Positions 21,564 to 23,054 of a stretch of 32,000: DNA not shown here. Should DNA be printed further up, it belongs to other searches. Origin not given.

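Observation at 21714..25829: Orphan DmsB-DmsC fusion without any catalytic subunit, heading a four-subunit 2-oxoacid:ferredoxin oxidoreductase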

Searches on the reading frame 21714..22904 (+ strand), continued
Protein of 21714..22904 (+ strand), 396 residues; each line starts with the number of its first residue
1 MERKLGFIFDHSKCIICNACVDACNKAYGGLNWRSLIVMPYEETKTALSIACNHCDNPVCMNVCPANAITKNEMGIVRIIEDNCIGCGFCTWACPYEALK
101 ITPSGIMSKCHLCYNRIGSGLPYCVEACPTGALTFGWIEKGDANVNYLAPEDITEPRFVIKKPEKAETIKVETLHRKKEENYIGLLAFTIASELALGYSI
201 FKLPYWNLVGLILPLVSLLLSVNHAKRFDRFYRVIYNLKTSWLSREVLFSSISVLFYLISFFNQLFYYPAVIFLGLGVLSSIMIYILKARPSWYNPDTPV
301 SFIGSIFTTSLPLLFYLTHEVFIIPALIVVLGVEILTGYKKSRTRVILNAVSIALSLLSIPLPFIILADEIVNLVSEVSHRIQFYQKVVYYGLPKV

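Call 9: find_encoding_contigs(protein=P0016, flank=8000, max_places=2)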
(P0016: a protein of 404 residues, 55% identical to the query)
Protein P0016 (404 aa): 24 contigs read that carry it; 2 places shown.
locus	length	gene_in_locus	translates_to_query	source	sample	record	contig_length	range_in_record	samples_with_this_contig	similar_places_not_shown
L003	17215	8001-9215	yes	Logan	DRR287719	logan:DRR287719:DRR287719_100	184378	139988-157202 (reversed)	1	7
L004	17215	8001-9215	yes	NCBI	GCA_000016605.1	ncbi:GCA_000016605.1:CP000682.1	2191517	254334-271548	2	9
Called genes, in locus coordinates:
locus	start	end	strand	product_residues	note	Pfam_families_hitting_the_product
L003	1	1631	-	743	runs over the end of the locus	PF01315:Ald_Xan_dh_C, PF02738:MoCoBD_1, PF20256:MoCoBD_2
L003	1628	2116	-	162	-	PF13085:Fer2_3 (weak), PF00111:Fer2 (weak), PF01799:Fer2_2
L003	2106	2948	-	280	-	PF00941:FAD_binding_5, PF03450:CO_deh_flav_C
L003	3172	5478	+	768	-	PF17900:Peptidase_M1_N (weak), PF01433:Peptidase_M1, PF02985:HEAT (faint), PF13646:HEAT_2, PF03130:HEAT_PBS (faint), PF13646:HEAT_2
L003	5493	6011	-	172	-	PF14947:HTH_45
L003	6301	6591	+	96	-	PF01850:PIN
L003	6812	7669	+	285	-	PF01699:Na_Ca_ex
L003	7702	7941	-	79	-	-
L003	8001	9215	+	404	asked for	PF12838:Fer4_7 (weak), PF13237:Fer4_10 (weak), PF13247:Fer4_11, PF25160:LdpA_Fe-S-bd (weak), PF00037:Fer4, PF12797:Fer4_2, PF12837:Fer4_6, PF14697:Fer4_21 (weak), +2 more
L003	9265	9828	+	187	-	PF01558:POR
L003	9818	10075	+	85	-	PF25160:LdpA_Fe-S-bd (faint), PF12797:Fer4_2 (faint), PF13237:Fer4_10, PF14697:Fer4_21, PF12838:Fer4_7, PF13187:Fer4_9 (weak), PF12837:Fer4_6 (weak), PF00037:Fer4, +3 more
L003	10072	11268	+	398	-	PF01855:POR_N, PF02780:Transketolase_C (weak), PF17147:PFOR_II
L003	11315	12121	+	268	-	PF02775:TPP_enzyme_C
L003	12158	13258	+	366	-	PF07690:MFS_1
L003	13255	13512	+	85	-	-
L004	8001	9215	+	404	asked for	PF12838:Fer4_7 (weak), PF13237:Fer4_10 (weak), PF13247:Fer4_11, PF25160:LdpA_Fe-S-bd (weak), PF00037:Fer4, PF12797:Fer4_2, PF12837:Fer4_6, PF14697:Fer4_21 (weak), +2 more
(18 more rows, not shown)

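Call 10: find_encoding_contigs(protein=P0024, flank=7000, max_places=1)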
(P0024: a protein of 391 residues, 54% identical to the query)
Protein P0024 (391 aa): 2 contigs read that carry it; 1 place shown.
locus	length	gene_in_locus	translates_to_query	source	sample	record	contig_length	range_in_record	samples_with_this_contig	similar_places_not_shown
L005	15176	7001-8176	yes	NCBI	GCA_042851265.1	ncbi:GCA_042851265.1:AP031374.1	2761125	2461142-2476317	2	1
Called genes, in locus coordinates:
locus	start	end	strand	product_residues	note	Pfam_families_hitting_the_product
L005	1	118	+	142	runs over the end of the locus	PF12172:zf-ChsH2, PF01796:OB_ChsH2_C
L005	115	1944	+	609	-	PF16177:ACAS_N, PF00501:AMP-binding, PF13193:AMP-binding_C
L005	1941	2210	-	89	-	PF13237:Fer4_10 (faint), PF13187:Fer4_9 (weak)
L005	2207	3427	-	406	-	PF00890:FAD_binding_2, PF01266:DAO, PF01494:FAD_binding_3, PF01946:Thi4 (faint), PF03486:HI0933_like (weak), PF12831:FAD_oxidored, PF13450:NAD_binding_8 (faint), PF13738:Pyr_redox_3 (faint)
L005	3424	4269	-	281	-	PF01012:ETF, PF00766:ETF_alpha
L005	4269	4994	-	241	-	PF01012:ETF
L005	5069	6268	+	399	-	PF02771:Acyl-CoA_dh_N, PF02770:Acyl-CoA_dh_M, PF00441:Acyl-CoA_dh_1, PF08028:Acyl-CoA_dh_2, PF22924:ACOX_C_alpha1 (faint)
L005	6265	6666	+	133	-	PF03061:4HBT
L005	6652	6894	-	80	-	-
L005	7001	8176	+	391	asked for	PF00037:Fer4 (faint), PF12837:Fer4_6 (faint), PF13237:Fer4_10 (weak), PF13247:Fer4_11, PF12838:Fer4_7 (weak), PF25160:LdpA_Fe-S-bd (weak), PF12797:Fer4_2 (weak), PF04976:DmsC, +1 more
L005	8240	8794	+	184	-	PF01558:POR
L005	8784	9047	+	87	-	PF12797:Fer4_2 (weak), PF12837:Fer4_6 (weak), PF13237:Fer4_10, PF14697:Fer4_21, PF12838:Fer4_7, PF13187:Fer4_9 (weak), PF00037:Fer4, PF12837:Fer4_6 (weak), +4 more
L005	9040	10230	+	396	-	PF01855:POR_N, PF02780:Transketolase_C (faint), PF17147:PFOR_II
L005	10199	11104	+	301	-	PF02775:TPP_enzyme_C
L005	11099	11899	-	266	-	PF03328:HpcH_HpaI, PF15617:C-C_Bond_Lyase (weak)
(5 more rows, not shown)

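Call 11: find_encoding_contigs(protein=P0014, flank=7000, max_places=1)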
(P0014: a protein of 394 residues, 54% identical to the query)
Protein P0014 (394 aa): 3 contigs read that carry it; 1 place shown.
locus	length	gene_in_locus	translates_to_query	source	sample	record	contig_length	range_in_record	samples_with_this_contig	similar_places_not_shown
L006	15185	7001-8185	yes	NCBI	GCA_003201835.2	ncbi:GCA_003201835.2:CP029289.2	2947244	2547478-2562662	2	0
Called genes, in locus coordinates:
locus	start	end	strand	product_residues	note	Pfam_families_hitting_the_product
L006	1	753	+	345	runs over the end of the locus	PF02771:Acyl-CoA_dh_N, PF02770:Acyl-CoA_dh_M, PF00441:Acyl-CoA_dh_1, PF08028:Acyl-CoA_dh_2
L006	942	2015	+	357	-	PF22691:Thiolase_C_1 (weak)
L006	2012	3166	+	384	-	PF00108:Thiolase_N, PF22691:Thiolase_C_1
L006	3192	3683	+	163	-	PF12172:zf-ChsH2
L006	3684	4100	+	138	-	PF12172:zf-ChsH2, PF01796:OB_ChsH2_C (faint)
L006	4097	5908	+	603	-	PF16177:ACAS_N, PF00501:AMP-binding, PF13193:AMP-binding_C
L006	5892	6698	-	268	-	PF03328:HpcH_HpaI, PF15617:C-C_Bond_Lyase (weak), PF03328:HpcH_HpaI, PF15617:C-C_Bond_Lyase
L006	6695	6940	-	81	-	-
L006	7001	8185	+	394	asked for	PF13187:Fer4_9 (faint), PF13237:Fer4_10 (faint), PF13484:Fer4_16 (faint), PF12838:Fer4_7 (weak), PF13247:Fer4_11, PF12797:Fer4_2 (weak), PF00037:Fer4 (weak), PF12837:Fer4_6 (weak), +1 more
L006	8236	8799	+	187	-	PF01558:POR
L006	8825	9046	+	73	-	PF13187:Fer4_9 (faint), PF13237:Fer4_10 (weak), PF14697:Fer4_21, PF12838:Fer4_7, PF25160:LdpA_Fe-S-bd (weak), PF12797:Fer4_2 (weak), PF00037:Fer4, PF12837:Fer4_6 (weak), +2 more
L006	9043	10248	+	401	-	PF01855:POR_N, PF02780:Transketolase_C (weak), PF17147:PFOR_II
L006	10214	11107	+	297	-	PF02775:TPP_enzyme_C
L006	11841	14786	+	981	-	PF05317:Thermopsin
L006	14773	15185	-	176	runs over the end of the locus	-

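Call 12: find_encoding_contigs(protein=P0115, flank=8000, max_places=1)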
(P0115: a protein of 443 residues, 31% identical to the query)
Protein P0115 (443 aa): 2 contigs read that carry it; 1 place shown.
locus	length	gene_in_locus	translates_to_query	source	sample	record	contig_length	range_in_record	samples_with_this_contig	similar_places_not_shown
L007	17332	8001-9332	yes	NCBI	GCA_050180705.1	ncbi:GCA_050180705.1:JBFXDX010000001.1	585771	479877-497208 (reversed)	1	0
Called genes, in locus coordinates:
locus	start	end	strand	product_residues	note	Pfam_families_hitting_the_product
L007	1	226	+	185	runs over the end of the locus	PF19765:DUF6252 (weak)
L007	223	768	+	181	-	PF19765:DUF6252 (weak)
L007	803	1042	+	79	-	-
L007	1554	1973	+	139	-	-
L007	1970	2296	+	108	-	-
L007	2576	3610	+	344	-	-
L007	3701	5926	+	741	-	-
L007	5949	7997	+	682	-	PF04879:Molybdop_Fe4S4, PF00384:Molybdopterin, PF01568:Molydop_binding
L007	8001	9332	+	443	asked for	PF12837:Fer4_6 (faint), PF13187:Fer4_9 (faint), PF13237:Fer4_10 (faint), PF13247:Fer4_11, PF12838:Fer4_7 (weak), PF00037:Fer4 (weak), PF12797:Fer4_2 (weak), PF04976:DmsC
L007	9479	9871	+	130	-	PF09345:SiaC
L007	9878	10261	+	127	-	PF09345:SiaC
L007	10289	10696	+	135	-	PF09345:SiaC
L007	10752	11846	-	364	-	PF00365:PFK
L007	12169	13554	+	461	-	PF00128:Alpha-amylase, PF14701:hDGE_amylase, PF00128:Alpha-amylase, PF16657:Malt_amylase_C (faint), PF23915:SusG_C (weak)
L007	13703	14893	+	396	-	PF00753:Lactamase_B, PF19583:ODP, PF00258:Flavodoxin_1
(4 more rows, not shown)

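Call 21: search_solved_structures(query=A1, max_evalue=0.01, show_alignments=0)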
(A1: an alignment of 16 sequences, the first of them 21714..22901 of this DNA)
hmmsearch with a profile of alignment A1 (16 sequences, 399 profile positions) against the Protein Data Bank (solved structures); distinct sequences matched with E-value up to 0.01: 114 (the best 60 are shown).
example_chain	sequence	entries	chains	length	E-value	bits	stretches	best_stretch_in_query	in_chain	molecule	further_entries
2vpw_B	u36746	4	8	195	1.6e-27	99.7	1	6-162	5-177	NRFC PROTEIN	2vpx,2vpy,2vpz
9vap_B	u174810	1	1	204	2.6e-26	95.7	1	5-137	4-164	4Fe-4S dicluster domain-containing protein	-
6cz7_B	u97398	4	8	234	3e-26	95.5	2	4-103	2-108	4Fe-4S ferredoxin, iron-sulfur binding domain protein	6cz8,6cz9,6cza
1kqf_B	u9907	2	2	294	3.1e-25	92.2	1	51-140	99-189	FORMATE DEHYDROGENASE, NITRATE-INDUCIBLE, IRON-SULFUR SUBUNIT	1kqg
2ivf_B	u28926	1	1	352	6.7e-24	87.8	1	51-150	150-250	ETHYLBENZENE DEHYDROGENASE BETA-SUBUNIT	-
4ydd_B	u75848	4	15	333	5e-22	81.6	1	51-148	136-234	DMSO reductase family type II enzyme, iron-sulfur subunit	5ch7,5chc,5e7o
9mqx_E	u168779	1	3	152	1.3e-19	73.6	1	46-137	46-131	Fe-S-cluster-containing hydrogenase subunit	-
1q16_B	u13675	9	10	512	4.3e-16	62.1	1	51-131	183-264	Respiratory nitrate reductase 1 beta chain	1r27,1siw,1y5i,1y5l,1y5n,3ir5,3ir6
8c0z_C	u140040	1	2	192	8.4e-16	61.1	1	9-137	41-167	Iron-sulfur cluster-binding protein potential subunit of aldehyde oxidoreductase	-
1y4z_B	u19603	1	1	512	9.5e-16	60.9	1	51-131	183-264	Respiratory nitrate reductase 1 beta chain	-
3egw_B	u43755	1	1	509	1.2e-15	60.6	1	51-131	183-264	Respiratory nitrate reductase 1 beta chain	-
9sw6_G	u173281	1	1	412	1.9e-15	59.9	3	77-137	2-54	Polyferredoxin protein MvhB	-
7qv7_A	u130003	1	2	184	2.4e-15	59.6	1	8-106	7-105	Hydrogen dependent carbon dioxide reductase subunit HycB3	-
7b04_A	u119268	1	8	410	2.7e-14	56.1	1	51-131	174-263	Nitrite oxidoreductase subunit B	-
1h0h_B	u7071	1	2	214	3.5e-14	55.8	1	51-148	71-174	FORMATE DEHYDROGENASE SUBUNIT BETA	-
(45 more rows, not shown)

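Call 33: find_related_loci(query=A1, collection=genome_contigs, flank=6000)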
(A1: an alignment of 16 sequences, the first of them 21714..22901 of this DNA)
Query A1 (396 aa) in genome_contigs; peptide patterns used: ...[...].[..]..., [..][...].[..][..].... (x = any residue, [..] = any of these).
600 stretches matched a pattern (row limit reached: there are more); 155 encode a relative of the query (tblastn E <= 1e-3); the best 80 are kept; 80 distinct loci.
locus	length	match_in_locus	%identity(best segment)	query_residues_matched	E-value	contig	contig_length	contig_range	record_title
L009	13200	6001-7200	63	1-396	4e-163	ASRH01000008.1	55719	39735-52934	MAG: Candidatus Aramenus sulfurataquae isolate AZ1-illumina contig08, whole genome shotgun sequence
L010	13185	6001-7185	55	2-395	5e-142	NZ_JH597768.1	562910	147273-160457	Metallosphaera yellowstonensis MK1 MetMK1scaffold_17, whole genome shotgun sequence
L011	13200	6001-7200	53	1-396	6e-139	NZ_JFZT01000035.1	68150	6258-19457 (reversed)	Candidatus Acidianus copahuensis strain ALE1 ctg7180000000547, whole genome shotgun sequence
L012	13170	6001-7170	49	4-394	1e-118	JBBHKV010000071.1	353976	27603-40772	Sulfolobaceae archaeon RB850M NODE_2_length_353976_cov_26.035921, whole genome shotgun sequence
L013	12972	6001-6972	30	4-296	4e-34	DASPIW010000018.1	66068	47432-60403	MAG TPA_asm: Symbiobacteriaceae bacterium isolate SMAG_U11993 k141_116748, whole genome shotgun sequence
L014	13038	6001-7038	29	2-319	3e-33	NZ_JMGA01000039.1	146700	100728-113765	Desulfosporosinus sp. HMP52 Desulfosporosinus_HMP51_contig_42, whole genome shotgun sequence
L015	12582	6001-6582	39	1-167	8e-33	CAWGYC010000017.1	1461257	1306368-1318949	MAG: uncultured Chloroflexia bacterium isolate MFD02416.bin.1.414 genome assembly, contig: contig_6312, whole genome sho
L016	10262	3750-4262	41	2-165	8e-33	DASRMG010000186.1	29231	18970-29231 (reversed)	MAG TPA_asm: Desulfosporosinus sp. isolate SMAG_U10209 k141_146633, whole genome shotgun sequence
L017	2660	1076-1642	40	2-189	4e-33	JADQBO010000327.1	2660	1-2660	MAG: Desulfosporosinus sp. isolate Soudan_1 NODE_6590_length_2660_cov_5.099808, whole genome shotgun sequence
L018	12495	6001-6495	42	2-159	7e-32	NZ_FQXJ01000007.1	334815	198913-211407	Desulfosporosinus lacus DSM 15449, whole genome shotgun sequence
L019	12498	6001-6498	41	2-160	7e-32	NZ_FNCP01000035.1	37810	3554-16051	Desulfosporosinus hippei DSM 8344, whole genome shotgun sequence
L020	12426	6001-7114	37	1-307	7e-32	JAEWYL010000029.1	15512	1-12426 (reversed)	MAG: Chloroflexota bacterium isolate OH_SFB_172 k127_1263577, whole genome shotgun sequence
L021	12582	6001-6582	37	1-167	5e-31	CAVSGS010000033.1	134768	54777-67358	MAG: uncultured Chloroflexia bacterium isolate MFD05684.bin.2.179 genome assembly, contig: contig_87168, whole genome sh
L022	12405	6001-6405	47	3-135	9e-31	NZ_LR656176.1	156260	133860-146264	Bacillus marasmi strain Marseille-P3556, whole genome shotgun sequence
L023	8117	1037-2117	36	4-302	7e-29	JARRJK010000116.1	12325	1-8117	MAG: Anaerolineales bacterium isolate Spart_018_MAG scaffold_9572, whole genome shotgun sequence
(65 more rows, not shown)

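Call 37: predict_structure(alignment_id=A2)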
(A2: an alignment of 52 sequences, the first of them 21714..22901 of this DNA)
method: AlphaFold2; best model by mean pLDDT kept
length: 396 residues; sequences in the alignment: 52
mean_pLDDT: 93.3   pTM: 0.90
mean pLDDT of the five models: 93.3, 92.5, 91.7, 90.4, 90.3
residues with pLDDT >= 90: 323; 70-90: 66; 50-70: 7; < 50: 0
segments of 3 or more residues with pLDDT < 50: none
pLDDT, mean of each block of 10 residues (from residue 1): 86 94 87 88 87 85 95 91 93 91 90 88 95 91 85 92 78 93 95 98 97 97 91 95 97 98 98 98 96 96 98 98 98 97 96 98 98 98 95 85
secondary structure, 60 per line:
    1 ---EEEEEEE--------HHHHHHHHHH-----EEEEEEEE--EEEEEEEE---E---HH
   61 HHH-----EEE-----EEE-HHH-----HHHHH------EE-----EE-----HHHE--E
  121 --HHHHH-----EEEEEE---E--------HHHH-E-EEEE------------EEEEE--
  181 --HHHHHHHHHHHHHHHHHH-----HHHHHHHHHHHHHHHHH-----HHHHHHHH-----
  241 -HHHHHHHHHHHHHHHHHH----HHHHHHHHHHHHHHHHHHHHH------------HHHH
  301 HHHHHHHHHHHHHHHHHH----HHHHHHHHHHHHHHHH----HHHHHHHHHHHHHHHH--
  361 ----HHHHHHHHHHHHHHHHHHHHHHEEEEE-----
elements in order: E4-10 H19-28 E34-41 E44-51 H59-63 E69-71 E77-79 H89-93 H123-127 E133-138 H151-154 E158-161 E174-178 H183-200 H206-222 H228-235 H242-259 H264-284 H297-318 H323-338 H343-358 H365-386 E387-391

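Call 40: fold_search(model_id=the predicted structure, library=pdb)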
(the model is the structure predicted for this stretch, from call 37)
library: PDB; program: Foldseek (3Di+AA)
matches with E <= 10: 182; with E <= 0.001: 26
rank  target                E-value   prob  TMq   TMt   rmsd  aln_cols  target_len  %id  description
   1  2vpw_B                2.9e-09  1.00  0.37  0.72   3.9       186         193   32  Polysulfide reductase with bound menaquinone (released 2008-06-10)
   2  6cz7_B                1.0e-08  1.00  0.35  0.58   6.1       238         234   25  The arsenate respiratory reductase (Arr) complex from Shewanella sp. ANA-3 (released 2018-08-15)
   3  1kqf_B                3.3e-08  1.00  0.32  0.43   2.8       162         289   30  FORMATE DEHYDROGENASE N FROM E. COLI (released 2002-03-15)
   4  2ivf_B                4.8e-08  1.00  0.37  0.43   7.6       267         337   20  Ethylbenzene dehydrogenase from Aromatoleum aromaticum (released 2006-09-14)
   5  4ydd_D                3.5e-07  1.00  0.36  0.43   5.3       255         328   24  Crystal structure of the perchlorate reductase PcrAB from Azospira suillum PS (released 2016-03-09)
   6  4ydd_B                4.2e-07  1.00  0.36  0.43   6.5       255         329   24  Crystal structure of the perchlorate reductase PcrAB from Azospira suillum PS (released 2016-03-09)
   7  4v4c_B                1.1e-06  1.00  0.36  0.50   3.2       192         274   20  Crystal Structure of Pyrogallol-Phloroglucinol Transhydroxylase from Pelobacter acidigallici (released 2014-07-09)
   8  9mqx_G                1.3e-06  1.00  0.30  0.75   2.6       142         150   28  Electron-bifurcating Tungstopyranopterin-containing aldehyde oxidoreductase with NADH (released 2025-07-16)
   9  5ch7_D                1.4e-06  1.00  0.35  0.42   6.9       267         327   24  Crystal structure of the perchlorate reductase PcrAB - Phe164 gate switch intermediate - from Azospira suillum PS (released 2016-03-09)
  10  9ilt_B                1.6e-06  1.00  0.33  0.15   6.6       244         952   21  Crystal structure of alternative complex III from Chloroflexus aurantiacus (released 2025-03-19)
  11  9mqx_E                2.4e-06  1.00  0.30  0.73   2.7       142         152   27  Electron-bifurcating Tungstopyranopterin-containing aldehyde oxidoreductase with NADH (released 2025-07-16)
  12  1h0h_B                3.2e-06  1.00  0.30  0.54   2.9       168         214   26  Tungsten containing Formate Dehydrogenase from Desulfovibrio Gigas (released 2003-02-20)
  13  9vap_B                4.8e-06  1.00  0.31  0.71   2.2       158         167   35  Cryo-EM structure of formate dehydrogenase from Shewanella oneidensis MR-1 (SoFdhAB) (released 2026-04-08)
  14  6sdr_B                5.5e-06  1.00  0.29  0.52   4.3       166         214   26  W-formate dehydrogenase from Desulfovibrio vulgaris - Oxidized form (released 2020-03-11)
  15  7z0s_B                6.3e-06  1.00  0.28  0.60   4.7       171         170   29  Structure of the Escherichia coli formate hydrogenlyase complex (anaerobic preparation, without formate dehydrogenase  (released 2022-09-28)
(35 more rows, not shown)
